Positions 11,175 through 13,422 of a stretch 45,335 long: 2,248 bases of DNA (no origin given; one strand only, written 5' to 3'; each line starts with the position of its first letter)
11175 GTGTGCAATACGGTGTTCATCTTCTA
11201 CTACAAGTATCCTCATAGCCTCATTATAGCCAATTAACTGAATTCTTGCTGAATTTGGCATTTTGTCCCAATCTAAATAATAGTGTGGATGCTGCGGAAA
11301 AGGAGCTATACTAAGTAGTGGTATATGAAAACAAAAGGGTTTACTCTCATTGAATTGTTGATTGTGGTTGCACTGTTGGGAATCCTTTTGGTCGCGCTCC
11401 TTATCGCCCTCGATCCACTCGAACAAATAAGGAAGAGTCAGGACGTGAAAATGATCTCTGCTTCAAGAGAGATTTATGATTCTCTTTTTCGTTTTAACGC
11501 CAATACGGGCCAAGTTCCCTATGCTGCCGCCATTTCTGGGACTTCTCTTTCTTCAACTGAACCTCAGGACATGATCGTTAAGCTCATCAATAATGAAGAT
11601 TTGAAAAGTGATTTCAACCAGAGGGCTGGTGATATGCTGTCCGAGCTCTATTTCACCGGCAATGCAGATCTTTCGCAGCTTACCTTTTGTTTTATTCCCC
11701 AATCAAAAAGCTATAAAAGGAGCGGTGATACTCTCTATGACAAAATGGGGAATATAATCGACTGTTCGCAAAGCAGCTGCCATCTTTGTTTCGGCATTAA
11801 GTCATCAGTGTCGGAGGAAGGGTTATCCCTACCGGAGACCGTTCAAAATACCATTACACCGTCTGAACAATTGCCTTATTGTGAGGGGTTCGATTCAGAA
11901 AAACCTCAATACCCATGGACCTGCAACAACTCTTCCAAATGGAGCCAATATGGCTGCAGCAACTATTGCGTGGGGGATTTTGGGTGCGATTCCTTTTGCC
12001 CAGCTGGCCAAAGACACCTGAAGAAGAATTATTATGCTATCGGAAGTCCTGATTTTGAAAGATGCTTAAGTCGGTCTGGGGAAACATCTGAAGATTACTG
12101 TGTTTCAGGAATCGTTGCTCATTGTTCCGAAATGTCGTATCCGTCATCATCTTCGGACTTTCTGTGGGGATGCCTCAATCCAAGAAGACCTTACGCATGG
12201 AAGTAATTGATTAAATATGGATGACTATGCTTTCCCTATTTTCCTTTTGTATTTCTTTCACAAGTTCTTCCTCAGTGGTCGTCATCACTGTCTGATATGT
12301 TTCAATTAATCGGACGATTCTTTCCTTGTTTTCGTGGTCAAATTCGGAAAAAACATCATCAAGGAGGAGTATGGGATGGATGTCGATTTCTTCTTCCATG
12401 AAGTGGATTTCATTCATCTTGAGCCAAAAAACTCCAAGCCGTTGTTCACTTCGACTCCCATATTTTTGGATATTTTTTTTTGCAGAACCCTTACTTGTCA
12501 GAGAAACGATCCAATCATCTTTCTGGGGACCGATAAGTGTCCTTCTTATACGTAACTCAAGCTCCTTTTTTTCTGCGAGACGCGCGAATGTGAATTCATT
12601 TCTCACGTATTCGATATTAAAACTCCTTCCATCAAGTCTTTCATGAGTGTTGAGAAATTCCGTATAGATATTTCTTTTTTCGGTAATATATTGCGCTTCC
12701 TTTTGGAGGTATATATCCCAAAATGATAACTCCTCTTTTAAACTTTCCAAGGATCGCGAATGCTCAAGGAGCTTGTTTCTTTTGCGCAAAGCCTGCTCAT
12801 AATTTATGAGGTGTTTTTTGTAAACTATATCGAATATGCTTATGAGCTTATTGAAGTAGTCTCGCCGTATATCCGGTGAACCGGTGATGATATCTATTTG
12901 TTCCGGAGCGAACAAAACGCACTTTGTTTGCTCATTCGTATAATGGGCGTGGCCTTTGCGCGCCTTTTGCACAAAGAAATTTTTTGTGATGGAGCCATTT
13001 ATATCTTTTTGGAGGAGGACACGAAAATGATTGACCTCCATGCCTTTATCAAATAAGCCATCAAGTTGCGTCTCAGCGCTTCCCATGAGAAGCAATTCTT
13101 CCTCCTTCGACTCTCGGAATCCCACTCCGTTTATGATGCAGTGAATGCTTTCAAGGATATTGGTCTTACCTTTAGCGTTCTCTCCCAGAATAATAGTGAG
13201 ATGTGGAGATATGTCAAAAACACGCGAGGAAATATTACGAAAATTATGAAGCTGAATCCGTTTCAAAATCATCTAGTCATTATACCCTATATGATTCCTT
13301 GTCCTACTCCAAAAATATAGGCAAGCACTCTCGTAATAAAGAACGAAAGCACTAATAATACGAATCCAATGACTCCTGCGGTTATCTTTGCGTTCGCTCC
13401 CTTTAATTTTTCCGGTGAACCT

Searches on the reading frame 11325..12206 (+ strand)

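Call 10: search_protein_families(library=pfam, proteins=[window:11325-12206:+], max_evalue=0.01)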
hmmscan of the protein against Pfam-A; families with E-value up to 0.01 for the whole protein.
window:11325-12206:+ (293 aa): 1 family
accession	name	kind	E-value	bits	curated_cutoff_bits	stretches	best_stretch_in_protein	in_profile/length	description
PF07963.17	N_methyl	-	2.7e-07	30.3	21.2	1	2-26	3-27/27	Prokaryotic N-terminal methylation motif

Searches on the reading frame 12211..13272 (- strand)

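Call 10: search_protein_families(library=pfam, proteins=[window:12211-13272:-], max_evalue=0.01)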
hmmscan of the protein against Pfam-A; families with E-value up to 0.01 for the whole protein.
window:12211-13272:- (353 aa): 6 families
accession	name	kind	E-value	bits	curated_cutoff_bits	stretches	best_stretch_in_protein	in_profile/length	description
PF02463.25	SMC_N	-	1.6e-12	47.8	40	1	3-63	2-67/220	RecF/RecN/SMC N terminal domain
PF13476.12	AAA_23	-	2.9e-08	35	27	1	5-190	1-178/201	AAA domain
PF13175.12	AAA_15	-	2.9e-07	30.9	32.1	1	1-223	1-172/374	AAA ATPase domain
PF13514.12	AAA_27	-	0.0014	18.7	22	1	1-55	1-58/206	AAA domain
PF13555.12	AAA_29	-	0.0024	18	27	1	3-46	1-45/61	P-loop containing region of AAA domain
PF11398.14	DUF2813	-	0.0096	15.8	21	1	1-48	1-47/372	Protein of unknown function (DUF2813)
